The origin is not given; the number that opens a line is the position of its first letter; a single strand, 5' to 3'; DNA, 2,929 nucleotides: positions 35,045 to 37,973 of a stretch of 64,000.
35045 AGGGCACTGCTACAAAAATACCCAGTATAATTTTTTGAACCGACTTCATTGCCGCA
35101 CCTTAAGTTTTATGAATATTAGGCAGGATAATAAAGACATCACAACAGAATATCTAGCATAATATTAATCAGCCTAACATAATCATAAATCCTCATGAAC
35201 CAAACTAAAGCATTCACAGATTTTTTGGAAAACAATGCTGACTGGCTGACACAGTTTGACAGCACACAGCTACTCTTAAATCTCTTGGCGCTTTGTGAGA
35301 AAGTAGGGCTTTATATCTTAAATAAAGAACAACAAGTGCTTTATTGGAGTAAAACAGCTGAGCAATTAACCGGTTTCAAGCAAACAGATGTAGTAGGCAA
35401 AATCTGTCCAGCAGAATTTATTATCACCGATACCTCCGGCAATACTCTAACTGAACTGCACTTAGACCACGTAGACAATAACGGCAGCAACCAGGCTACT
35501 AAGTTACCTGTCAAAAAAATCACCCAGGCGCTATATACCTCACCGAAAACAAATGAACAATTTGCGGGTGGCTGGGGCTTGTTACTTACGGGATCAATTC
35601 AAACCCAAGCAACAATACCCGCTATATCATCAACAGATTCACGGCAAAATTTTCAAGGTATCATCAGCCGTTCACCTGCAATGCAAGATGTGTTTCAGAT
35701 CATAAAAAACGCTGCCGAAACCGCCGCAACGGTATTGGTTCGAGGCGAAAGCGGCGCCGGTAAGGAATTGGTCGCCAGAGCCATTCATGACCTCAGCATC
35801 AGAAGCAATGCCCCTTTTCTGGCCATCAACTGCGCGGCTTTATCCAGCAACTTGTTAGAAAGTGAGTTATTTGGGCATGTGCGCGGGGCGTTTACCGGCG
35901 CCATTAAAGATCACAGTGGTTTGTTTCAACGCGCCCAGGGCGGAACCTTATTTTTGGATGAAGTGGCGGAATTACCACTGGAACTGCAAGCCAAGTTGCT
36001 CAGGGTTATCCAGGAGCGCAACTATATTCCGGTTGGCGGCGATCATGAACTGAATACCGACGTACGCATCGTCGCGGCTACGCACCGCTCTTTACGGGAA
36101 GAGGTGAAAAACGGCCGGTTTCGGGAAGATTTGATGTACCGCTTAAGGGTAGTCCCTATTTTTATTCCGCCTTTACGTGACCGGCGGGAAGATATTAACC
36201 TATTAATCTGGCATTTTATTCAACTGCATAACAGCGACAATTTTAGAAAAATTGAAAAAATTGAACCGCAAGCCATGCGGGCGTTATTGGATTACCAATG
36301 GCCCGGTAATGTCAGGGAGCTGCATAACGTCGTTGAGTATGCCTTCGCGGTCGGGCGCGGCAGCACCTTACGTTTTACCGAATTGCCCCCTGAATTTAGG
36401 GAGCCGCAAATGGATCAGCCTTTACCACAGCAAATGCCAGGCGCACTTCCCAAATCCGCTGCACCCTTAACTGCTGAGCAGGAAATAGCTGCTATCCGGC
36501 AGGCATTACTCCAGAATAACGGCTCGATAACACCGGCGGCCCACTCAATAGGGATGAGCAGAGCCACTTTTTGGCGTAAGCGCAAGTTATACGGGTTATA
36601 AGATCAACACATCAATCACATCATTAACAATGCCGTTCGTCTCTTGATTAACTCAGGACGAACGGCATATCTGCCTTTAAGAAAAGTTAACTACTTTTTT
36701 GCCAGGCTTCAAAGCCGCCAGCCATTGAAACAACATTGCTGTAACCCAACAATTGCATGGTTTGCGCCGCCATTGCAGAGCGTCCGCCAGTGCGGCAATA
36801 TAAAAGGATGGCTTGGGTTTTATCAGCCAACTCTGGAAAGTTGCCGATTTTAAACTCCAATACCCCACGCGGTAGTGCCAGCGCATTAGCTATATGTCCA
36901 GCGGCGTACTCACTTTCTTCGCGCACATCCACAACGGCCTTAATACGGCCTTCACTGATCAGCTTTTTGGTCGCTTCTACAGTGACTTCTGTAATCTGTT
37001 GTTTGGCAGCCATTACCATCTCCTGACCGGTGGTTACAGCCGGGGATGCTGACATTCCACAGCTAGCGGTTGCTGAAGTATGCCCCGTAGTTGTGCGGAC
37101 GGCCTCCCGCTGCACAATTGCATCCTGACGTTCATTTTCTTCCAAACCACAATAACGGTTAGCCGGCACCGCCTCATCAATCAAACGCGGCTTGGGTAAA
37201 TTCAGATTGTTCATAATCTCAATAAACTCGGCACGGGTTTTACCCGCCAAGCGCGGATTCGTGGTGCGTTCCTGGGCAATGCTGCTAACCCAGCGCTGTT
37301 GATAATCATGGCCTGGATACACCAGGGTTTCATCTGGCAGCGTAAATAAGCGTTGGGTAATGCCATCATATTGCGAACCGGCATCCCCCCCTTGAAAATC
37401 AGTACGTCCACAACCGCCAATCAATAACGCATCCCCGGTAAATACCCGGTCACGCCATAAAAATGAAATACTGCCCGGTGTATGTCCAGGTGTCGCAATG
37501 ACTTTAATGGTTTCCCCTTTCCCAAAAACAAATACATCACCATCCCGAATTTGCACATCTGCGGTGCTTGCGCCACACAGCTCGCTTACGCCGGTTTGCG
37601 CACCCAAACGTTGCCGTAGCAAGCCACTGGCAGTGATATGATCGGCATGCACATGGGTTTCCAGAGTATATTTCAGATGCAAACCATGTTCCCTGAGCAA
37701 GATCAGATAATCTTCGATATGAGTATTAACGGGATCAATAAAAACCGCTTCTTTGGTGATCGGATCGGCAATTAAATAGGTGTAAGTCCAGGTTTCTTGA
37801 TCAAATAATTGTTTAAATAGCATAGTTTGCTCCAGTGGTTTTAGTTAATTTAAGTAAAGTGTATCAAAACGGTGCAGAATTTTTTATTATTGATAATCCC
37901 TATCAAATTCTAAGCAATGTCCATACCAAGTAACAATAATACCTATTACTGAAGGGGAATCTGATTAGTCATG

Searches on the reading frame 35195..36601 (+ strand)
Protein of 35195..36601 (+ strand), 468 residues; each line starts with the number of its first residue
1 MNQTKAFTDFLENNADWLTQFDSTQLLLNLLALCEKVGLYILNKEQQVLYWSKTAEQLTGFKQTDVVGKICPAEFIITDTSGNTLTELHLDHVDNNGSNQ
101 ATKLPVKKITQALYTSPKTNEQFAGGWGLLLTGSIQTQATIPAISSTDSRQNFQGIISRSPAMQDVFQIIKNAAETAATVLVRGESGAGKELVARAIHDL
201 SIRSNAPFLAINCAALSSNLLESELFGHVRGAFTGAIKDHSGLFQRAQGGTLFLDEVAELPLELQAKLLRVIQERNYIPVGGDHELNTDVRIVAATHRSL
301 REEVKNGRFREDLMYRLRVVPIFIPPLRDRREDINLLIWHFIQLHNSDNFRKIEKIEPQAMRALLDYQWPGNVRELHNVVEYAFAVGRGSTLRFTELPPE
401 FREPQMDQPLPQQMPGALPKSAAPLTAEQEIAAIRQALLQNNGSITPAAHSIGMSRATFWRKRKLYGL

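Call 113: search_protein_families(library=pfam, proteins=[window:35195-36601:+], max_evalue=0.00001)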
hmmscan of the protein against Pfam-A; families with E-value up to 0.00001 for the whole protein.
window:35195-36601:+ (468 aa): 5 families
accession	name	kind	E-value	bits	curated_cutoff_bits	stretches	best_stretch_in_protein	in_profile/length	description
PF00158.32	Sigma54_activat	-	1.3e-69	233.6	20.2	1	156-322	1-167/168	Sigma-54 interaction domain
PF25601.1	AAA_lid_14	-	2.3e-25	88.7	27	1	328-408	1-81/87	AAA+ ATPase lid domain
PF14532.12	Sigma54_activ_2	-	3e-22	79.8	25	1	158-327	2-138/138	Sigma-54 interaction domain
PF07728.20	AAA_5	-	1.4e-07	32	22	1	180-299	2-124/139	AAA domain (dynein-related subfamily)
PF02954.25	HTH_8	-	1.2e-06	28.5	22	1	428-464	4-40/42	Bacterial regulatory protein, Fis family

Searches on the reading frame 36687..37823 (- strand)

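Call 113: search_protein_families(library=pfam, proteins=[window:36687-37823:-], max_evalue=0.00001)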
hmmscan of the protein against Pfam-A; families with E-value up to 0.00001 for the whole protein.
window:36687-37823:- (378 aa): 2 families
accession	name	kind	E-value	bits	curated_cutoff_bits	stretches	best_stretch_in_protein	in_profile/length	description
PF00581.25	Rhodanese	-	8.3e-20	71.6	22.2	1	282-376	2-101/102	Rhodanese-like domain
PF00753.33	Lactamase_B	-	9.3e-15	55.5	22.7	1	95-172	111-196/196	Metallo-beta-lactamase superfamily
